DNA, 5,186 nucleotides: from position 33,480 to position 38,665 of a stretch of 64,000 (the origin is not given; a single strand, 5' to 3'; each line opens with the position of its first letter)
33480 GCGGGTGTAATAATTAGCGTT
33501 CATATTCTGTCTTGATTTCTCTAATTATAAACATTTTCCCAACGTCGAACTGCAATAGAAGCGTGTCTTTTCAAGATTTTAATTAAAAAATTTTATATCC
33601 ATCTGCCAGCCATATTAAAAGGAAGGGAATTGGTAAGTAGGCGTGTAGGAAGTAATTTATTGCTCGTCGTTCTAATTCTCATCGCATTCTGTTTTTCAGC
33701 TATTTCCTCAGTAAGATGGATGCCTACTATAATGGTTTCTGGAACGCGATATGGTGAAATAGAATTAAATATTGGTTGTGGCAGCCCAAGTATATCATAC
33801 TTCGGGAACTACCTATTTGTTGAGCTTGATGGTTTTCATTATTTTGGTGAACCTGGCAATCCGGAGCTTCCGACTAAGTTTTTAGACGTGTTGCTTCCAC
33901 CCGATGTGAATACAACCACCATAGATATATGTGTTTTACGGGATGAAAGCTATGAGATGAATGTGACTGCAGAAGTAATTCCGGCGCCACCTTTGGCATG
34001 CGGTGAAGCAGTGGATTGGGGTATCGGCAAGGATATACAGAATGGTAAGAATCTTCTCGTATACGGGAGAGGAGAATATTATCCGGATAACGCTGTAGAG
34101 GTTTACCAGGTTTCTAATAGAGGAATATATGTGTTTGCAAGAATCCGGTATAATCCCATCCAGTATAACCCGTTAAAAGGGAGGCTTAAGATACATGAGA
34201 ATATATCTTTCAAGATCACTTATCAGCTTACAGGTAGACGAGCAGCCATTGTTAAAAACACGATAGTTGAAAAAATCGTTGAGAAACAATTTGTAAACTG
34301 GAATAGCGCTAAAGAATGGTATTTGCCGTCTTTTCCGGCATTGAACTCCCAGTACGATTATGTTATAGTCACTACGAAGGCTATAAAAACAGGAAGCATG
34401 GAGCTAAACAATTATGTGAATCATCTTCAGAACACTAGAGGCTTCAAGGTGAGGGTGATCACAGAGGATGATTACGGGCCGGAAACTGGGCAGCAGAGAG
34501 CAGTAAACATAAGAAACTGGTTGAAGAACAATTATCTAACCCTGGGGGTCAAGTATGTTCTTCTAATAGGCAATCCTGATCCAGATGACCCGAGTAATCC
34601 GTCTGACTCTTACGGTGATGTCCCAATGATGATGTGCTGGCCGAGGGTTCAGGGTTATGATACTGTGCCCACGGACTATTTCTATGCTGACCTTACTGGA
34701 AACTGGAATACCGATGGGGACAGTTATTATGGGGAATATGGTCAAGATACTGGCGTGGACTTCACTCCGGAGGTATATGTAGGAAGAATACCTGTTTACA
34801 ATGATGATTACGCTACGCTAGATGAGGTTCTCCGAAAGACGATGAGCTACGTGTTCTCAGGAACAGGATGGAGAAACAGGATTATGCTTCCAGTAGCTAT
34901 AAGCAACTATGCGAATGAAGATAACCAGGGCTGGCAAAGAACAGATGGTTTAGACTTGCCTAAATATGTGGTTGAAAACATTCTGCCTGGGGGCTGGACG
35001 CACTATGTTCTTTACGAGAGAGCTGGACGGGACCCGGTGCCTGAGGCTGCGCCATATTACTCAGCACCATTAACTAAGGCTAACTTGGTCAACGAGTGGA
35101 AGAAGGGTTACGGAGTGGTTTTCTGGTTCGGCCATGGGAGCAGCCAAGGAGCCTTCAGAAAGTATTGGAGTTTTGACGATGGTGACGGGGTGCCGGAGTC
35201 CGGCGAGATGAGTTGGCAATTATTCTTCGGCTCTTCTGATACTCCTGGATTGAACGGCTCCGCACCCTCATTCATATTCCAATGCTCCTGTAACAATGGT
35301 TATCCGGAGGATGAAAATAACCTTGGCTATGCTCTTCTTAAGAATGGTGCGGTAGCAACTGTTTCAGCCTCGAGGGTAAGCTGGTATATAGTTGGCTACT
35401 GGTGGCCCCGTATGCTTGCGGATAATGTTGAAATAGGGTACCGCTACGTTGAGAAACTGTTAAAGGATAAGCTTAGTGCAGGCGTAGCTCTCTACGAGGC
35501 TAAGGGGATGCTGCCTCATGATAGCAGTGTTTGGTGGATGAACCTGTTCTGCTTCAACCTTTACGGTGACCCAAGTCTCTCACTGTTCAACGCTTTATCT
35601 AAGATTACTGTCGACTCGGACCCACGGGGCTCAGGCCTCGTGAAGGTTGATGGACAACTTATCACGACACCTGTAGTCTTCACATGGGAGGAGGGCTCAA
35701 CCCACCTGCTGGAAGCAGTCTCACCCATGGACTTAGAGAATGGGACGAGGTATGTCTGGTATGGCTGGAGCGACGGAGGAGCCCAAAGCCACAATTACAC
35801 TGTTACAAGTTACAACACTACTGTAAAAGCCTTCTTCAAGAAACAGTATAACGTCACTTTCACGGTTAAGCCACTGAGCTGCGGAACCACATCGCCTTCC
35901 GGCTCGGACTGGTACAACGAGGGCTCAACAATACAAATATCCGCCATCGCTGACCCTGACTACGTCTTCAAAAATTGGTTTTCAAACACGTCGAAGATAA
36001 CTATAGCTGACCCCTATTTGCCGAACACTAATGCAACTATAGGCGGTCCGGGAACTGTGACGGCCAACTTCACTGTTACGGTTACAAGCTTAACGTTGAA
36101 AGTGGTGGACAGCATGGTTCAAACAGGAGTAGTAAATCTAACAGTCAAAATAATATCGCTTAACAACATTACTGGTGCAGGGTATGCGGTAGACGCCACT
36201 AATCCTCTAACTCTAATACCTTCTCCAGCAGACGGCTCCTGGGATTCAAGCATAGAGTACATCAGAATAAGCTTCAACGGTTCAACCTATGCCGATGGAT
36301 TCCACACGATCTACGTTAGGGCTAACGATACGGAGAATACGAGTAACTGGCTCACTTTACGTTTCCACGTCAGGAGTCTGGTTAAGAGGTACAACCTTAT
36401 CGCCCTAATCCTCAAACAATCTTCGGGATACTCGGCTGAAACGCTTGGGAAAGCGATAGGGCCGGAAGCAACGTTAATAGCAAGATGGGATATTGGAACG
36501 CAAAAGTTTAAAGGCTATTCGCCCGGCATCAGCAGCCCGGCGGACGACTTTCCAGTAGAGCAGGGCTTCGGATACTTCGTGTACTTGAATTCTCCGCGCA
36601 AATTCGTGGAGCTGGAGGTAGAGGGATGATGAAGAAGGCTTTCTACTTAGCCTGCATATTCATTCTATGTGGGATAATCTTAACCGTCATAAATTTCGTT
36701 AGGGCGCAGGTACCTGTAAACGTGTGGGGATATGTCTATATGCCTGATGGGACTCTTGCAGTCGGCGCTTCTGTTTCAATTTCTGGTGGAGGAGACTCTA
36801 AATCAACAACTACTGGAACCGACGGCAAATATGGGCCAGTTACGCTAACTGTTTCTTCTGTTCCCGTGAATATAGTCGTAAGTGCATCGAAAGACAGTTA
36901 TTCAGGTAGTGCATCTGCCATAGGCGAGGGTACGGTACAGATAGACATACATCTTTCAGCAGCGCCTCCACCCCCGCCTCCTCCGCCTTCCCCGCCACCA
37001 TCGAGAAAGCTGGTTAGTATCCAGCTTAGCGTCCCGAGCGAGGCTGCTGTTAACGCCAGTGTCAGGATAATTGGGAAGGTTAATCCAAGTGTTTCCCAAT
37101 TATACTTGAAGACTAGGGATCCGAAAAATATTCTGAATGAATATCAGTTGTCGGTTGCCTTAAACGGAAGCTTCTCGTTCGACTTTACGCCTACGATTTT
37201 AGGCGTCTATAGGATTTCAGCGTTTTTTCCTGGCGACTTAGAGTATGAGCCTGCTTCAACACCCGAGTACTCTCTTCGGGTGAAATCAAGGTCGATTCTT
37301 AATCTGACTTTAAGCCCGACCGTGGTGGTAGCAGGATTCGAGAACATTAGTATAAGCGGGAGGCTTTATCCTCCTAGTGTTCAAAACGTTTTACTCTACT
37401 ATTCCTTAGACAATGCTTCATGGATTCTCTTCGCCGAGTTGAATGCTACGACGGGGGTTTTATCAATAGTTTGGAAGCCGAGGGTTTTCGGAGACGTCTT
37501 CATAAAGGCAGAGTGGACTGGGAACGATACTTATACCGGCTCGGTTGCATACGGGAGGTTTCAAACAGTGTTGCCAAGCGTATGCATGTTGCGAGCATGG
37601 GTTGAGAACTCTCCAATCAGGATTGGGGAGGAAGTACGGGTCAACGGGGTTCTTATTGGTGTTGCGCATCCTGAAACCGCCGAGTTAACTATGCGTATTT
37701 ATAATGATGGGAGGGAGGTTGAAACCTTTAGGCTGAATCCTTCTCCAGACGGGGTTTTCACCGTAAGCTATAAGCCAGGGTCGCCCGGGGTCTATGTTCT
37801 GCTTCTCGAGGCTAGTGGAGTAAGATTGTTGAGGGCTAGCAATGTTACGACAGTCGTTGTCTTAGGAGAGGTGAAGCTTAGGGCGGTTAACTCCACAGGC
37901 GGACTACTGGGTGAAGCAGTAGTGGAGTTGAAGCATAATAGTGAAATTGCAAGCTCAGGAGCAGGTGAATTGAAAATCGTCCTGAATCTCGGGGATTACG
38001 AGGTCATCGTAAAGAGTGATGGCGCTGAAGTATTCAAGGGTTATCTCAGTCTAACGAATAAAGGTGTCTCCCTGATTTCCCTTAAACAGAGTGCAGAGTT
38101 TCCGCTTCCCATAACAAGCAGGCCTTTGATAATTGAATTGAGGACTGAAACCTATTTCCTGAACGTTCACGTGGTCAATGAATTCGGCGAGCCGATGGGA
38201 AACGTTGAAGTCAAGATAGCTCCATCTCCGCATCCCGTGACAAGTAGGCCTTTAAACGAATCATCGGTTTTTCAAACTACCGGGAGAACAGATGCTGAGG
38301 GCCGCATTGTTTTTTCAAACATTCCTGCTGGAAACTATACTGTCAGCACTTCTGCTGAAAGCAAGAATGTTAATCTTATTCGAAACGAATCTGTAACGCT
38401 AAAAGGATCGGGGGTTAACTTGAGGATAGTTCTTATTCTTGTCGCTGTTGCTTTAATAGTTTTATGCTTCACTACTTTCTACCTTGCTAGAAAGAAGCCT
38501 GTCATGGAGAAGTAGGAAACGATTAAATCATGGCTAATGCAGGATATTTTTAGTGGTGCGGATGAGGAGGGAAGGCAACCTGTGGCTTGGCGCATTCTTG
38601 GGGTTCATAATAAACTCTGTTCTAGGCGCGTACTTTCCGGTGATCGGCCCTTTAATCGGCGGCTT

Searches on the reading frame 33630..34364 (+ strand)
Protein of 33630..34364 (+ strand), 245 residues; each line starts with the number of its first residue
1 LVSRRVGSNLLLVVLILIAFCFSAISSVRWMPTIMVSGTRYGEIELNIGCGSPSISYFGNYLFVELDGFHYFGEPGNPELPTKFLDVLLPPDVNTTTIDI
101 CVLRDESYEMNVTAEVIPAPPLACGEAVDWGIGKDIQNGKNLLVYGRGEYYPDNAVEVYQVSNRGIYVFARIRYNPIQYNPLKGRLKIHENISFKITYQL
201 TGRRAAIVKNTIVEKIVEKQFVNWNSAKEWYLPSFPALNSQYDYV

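Call 43: find_homologous_proteins(query=window:33732-34334:+, max_evalue=0.001)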
Query window:33732-34334:+: 54 candidates shared short words with the query, none scored E <= 0.001.

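Call 45: search_solved_structures(query=window:33630-34364:+, max_evalue=10, show_alignments=3)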
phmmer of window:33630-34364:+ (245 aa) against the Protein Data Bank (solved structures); distinct sequences matched with E-value up to 10: 4.
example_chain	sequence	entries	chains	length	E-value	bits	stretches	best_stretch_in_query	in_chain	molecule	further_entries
5mun_A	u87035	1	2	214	0.00013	24.6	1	59-200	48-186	Lys-gingipain W83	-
7aoy_B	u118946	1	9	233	0.25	13.8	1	204-237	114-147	Nucleoprotein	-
3zla_A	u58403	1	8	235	0.25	13.8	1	204-237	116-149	NUCLEOPROTEIN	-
4ijs_A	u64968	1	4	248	0.31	13.5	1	204-237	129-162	Nucleoprotein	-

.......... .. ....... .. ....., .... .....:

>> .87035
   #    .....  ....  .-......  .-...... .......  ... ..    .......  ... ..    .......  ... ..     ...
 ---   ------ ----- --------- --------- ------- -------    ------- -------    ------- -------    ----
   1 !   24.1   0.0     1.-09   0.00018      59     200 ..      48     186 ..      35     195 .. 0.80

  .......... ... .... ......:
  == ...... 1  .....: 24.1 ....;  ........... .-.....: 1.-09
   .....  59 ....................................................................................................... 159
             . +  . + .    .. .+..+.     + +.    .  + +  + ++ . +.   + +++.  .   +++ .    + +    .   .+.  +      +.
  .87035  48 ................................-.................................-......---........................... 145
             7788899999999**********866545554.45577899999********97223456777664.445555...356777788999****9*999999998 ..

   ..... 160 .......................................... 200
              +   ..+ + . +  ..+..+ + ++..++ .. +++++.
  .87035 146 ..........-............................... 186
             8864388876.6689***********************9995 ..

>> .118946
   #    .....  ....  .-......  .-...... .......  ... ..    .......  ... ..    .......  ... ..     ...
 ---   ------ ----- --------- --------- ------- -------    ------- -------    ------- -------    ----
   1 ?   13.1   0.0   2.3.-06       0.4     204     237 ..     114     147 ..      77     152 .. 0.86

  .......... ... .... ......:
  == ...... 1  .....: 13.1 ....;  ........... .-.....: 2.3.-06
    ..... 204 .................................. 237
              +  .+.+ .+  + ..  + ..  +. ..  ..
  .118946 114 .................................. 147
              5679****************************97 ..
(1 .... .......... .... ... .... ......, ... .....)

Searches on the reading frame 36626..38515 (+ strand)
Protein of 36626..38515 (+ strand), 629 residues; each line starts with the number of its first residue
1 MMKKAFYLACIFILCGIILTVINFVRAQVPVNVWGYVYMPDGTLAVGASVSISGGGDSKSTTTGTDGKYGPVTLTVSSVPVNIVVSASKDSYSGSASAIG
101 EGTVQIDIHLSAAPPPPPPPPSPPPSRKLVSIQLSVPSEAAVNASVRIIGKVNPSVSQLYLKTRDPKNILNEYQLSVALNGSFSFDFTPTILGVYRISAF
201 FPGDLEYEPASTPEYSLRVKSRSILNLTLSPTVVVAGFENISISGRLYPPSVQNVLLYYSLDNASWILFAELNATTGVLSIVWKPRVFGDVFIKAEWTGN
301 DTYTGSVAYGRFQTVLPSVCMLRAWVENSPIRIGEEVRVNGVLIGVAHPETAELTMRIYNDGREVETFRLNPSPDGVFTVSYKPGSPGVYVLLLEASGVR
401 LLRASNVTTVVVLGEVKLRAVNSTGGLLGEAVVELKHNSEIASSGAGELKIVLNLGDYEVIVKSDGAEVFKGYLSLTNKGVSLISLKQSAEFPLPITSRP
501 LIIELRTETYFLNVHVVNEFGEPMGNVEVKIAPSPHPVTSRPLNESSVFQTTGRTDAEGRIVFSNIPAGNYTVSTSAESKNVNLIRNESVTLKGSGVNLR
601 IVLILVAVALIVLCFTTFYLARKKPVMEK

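Call 5: search_protein_families(library=pfam, proteins=[window:36626-38515:+], max_evalue=10)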
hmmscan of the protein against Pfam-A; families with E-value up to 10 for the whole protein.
window:36626-38515:+ (629 aa): 18 families
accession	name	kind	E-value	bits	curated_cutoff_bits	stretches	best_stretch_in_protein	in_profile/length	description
PF13620.12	CarboxypepD_reg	-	1.1e-13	51.7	32.3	3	514-579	4-58/82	Carboxypeptidase regulatory-like domain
PF16640.11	Big_3_5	-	2.6e-07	31.6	35.5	1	136-219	4-87/88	Bacterial Ig-like domain (group 3)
PF17789.7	MG4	-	5.6e-07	30.1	24.7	1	509-591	15-87/95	Macroglobulin domain MG4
PF07495.19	Y_Y_Y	-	0.0012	19.2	26.6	1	558-583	27-52/65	Y_Y_Y domain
PF17802.7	SpaA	-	0.0013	19.2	23.1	1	545-574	28-57/91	Prealbumin-like fold domain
PF02369.22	Big_1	-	0.002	18.7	34.9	1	511-581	20-84/93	Bacterial Ig-like domain (group 1)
PF00630.25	Filamin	-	0.0026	19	26.9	1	357-392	43-78/93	Filamin/ABP280 repeat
PF17210.9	SdrD_B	-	0.0033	18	29.7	1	548-579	38-68/112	SdrD B-like domain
PF10794.15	DUF2606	-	0.0037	17.5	25.4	1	512-578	48-111/134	Protein of unknown function (DUF2606)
PF16101.10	PRIMA1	-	0.0047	17.2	38.6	1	101-143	50-95/158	Proline-rich membrane anchor 1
PF23623.1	GBD_IRG7_N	-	0.02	15.5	27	1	553-582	56-85/95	IRG7 N-terminal galactose binding domain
PF24025.1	Ig_DR_A0283-like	-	0.042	14.6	27.1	1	512-574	9-61/102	DR_A0283-like, Ig-like domain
PF10670.15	DUF4198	-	0.086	13.4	34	1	521-578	157-208/209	Domain of unknown function (DUF4198)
PF21446.3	Gp34_trimer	-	0.1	13.6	27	1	421-480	55-102/116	Long-tail fiber proximal subunit, C-terminal, trimerization domain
PF13715.12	CarbopepD_reg_2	-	0.18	12.3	32.2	1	554-577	29-52/88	CarboxypepD_reg-like domain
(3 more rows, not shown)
